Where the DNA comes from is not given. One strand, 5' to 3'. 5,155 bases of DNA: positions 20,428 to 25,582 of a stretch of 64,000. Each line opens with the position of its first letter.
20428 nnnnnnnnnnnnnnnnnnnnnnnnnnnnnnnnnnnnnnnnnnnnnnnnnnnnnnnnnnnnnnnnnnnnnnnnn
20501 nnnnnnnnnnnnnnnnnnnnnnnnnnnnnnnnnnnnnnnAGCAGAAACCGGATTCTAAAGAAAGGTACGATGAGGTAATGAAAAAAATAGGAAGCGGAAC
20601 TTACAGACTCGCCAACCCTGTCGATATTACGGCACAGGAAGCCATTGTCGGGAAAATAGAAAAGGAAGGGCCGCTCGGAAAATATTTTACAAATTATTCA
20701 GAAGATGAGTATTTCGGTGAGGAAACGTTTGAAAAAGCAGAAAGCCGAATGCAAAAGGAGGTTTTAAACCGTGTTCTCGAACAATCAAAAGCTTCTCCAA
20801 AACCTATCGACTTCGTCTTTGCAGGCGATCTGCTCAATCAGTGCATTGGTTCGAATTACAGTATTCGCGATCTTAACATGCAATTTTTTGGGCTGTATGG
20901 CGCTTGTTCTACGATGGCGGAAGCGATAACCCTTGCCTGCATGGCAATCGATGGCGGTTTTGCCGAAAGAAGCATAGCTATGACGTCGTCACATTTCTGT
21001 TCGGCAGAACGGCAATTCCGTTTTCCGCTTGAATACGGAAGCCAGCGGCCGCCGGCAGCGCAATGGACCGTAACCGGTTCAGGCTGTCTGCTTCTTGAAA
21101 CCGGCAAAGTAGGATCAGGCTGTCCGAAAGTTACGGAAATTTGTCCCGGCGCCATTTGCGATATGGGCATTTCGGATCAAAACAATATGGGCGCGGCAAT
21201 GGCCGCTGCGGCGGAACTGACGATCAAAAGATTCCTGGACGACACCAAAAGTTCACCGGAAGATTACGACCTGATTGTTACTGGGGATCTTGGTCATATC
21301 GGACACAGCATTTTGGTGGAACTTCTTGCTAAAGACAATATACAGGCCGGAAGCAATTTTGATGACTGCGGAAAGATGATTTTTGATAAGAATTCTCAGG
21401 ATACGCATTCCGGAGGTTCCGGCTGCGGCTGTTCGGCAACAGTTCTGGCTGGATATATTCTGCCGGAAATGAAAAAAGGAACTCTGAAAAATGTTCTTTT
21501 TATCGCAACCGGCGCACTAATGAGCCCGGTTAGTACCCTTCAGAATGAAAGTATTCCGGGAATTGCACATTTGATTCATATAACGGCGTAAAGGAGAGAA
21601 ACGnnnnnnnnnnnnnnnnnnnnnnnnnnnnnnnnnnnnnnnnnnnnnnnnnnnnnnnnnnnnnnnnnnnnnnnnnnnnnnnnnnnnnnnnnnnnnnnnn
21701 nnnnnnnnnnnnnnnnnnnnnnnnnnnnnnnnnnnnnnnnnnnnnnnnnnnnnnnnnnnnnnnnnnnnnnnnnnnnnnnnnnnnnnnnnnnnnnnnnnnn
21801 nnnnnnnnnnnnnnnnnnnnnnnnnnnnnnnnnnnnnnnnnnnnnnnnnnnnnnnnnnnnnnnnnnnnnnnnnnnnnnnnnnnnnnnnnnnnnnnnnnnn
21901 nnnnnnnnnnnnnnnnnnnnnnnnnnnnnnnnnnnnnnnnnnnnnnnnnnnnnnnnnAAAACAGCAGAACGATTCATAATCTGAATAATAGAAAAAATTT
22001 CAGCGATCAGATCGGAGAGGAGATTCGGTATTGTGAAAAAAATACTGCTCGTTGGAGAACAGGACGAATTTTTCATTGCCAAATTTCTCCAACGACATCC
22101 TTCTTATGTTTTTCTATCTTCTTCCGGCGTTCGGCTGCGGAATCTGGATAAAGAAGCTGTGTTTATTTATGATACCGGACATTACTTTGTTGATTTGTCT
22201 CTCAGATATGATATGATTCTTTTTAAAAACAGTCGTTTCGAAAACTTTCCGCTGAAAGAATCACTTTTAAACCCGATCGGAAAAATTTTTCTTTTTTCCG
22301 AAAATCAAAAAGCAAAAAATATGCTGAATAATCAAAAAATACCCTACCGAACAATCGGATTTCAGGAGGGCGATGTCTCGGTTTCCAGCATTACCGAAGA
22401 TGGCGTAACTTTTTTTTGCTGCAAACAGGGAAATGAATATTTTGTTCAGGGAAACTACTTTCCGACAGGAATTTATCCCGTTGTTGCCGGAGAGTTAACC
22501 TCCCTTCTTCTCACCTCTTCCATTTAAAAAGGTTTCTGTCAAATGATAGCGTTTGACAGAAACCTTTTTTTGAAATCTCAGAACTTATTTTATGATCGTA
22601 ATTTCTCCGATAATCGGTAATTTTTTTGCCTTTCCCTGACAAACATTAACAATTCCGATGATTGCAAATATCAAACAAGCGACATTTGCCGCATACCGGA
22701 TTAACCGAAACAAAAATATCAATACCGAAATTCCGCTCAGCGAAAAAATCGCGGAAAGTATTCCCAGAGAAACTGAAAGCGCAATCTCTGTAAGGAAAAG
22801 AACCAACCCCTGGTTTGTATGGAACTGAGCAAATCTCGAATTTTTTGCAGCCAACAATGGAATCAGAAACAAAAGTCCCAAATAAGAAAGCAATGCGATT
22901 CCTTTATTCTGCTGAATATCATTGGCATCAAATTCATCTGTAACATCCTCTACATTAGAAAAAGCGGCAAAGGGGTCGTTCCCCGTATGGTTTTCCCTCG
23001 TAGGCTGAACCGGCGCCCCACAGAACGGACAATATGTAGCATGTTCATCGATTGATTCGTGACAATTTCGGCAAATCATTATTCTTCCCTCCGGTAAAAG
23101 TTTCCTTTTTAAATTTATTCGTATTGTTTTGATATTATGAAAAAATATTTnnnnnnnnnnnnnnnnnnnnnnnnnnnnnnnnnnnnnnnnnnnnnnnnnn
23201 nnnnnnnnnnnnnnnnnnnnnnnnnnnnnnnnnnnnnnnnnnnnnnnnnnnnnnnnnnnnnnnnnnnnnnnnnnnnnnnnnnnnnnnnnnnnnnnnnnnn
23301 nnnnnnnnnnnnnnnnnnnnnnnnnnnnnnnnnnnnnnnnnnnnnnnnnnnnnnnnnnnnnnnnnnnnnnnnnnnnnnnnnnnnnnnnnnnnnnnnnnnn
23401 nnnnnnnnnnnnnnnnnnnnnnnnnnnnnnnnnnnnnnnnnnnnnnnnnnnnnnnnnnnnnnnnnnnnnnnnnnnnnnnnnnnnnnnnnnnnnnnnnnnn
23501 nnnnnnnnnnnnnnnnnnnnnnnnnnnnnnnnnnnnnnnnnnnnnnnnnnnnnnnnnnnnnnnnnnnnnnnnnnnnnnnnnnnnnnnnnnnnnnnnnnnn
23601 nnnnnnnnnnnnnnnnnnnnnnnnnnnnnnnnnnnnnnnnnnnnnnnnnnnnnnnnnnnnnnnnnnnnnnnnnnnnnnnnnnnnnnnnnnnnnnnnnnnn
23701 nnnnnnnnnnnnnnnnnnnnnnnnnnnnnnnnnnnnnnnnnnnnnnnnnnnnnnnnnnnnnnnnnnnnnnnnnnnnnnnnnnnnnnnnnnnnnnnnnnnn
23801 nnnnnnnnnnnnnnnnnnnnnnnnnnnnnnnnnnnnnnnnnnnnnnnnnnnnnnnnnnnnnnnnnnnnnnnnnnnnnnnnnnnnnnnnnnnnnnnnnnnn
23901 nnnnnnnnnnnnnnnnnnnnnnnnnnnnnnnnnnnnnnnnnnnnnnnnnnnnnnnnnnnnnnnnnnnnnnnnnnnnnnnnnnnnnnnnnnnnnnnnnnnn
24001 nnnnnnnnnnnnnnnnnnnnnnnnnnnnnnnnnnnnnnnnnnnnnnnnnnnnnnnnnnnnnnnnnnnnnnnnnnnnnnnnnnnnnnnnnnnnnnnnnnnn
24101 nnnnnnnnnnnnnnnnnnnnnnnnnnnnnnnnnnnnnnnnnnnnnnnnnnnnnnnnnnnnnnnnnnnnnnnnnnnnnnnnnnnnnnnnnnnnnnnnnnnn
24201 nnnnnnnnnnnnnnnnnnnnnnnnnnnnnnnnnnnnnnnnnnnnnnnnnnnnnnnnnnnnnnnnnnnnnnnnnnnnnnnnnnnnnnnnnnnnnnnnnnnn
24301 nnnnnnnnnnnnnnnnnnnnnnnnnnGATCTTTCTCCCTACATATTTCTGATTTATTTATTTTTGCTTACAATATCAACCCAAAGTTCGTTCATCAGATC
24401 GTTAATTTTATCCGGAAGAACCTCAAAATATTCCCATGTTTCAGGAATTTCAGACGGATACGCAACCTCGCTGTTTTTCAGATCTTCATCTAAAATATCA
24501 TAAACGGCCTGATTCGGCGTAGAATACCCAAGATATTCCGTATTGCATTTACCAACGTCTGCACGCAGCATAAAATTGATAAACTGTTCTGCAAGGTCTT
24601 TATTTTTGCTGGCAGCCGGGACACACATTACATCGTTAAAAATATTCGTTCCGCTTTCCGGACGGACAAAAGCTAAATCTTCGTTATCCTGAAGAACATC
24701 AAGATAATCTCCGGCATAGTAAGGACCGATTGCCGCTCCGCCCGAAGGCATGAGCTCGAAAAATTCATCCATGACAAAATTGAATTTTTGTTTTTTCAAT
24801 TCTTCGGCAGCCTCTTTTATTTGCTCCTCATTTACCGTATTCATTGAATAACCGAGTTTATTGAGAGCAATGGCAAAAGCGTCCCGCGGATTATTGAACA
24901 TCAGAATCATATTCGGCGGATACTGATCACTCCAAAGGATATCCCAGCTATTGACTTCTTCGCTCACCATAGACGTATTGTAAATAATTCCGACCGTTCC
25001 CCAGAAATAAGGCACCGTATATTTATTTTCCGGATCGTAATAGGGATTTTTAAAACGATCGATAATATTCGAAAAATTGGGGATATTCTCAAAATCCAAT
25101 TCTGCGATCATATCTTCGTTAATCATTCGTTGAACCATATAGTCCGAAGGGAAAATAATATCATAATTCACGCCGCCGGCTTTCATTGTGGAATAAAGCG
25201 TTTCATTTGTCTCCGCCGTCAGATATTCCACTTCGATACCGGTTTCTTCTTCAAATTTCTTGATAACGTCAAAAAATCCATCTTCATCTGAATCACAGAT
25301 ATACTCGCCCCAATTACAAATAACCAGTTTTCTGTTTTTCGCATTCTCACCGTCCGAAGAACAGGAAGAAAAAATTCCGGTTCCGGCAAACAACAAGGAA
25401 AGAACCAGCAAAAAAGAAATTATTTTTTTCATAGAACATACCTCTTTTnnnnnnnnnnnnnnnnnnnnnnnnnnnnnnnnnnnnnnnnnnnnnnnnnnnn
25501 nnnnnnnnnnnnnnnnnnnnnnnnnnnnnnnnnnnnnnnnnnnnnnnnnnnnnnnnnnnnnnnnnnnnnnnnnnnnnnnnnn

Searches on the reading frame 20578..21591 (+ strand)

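Call 55: search_protein_families(library=pfam, proteins=[window:20578-21591:+], max_evalue=0.0001)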
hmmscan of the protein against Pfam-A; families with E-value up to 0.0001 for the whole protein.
window:20578-21591:+ (337 aa): 1 family
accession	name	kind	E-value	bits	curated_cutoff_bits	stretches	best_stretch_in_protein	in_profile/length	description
PF07451.17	SpoVAD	-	8.6e-138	459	22.1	1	6-335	2-328/329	Stage V sporulation protein AD (SpoVAD)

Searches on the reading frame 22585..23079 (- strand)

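Call 55: search_protein_families(library=pfam, proteins=[window:22585-23079:-], max_evalue=0.0001)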
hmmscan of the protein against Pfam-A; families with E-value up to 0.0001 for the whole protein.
window:22585-23079:- (164 aa): 1 family
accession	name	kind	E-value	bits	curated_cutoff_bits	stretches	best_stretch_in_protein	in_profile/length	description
PF13240.11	Zn_Ribbon_1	-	7.8e-07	29.1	25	1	3-24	2-23/23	zinc-ribbon domain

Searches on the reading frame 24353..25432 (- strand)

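Call 55: search_protein_families(library=pfam, proteins=[window:24353-25432:-], max_evalue=0.0001)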
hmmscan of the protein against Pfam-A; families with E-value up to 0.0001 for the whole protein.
window:24353-25432:- (359 aa): 4 families
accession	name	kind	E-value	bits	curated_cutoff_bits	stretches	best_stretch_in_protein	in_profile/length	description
PF13416.11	SBP_bac_8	-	2.4e-28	100.1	27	1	56-319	2-272/279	Bacterial extracellular solute-binding protein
PF13343.11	SBP_bac_6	-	1.8e-26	93.5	24.6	1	92-310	6-224/245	Bacterial extracellular solute-binding protein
PF01547.30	SBP_bac_1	-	4e-17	63.6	26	1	56-293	13-305/307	Bacterial extracellular solute-binding protein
PF13531.11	SBP_bac_11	-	1.4e-08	35.2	25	1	55-290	15-214/227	Bacterial extracellular solute-binding protein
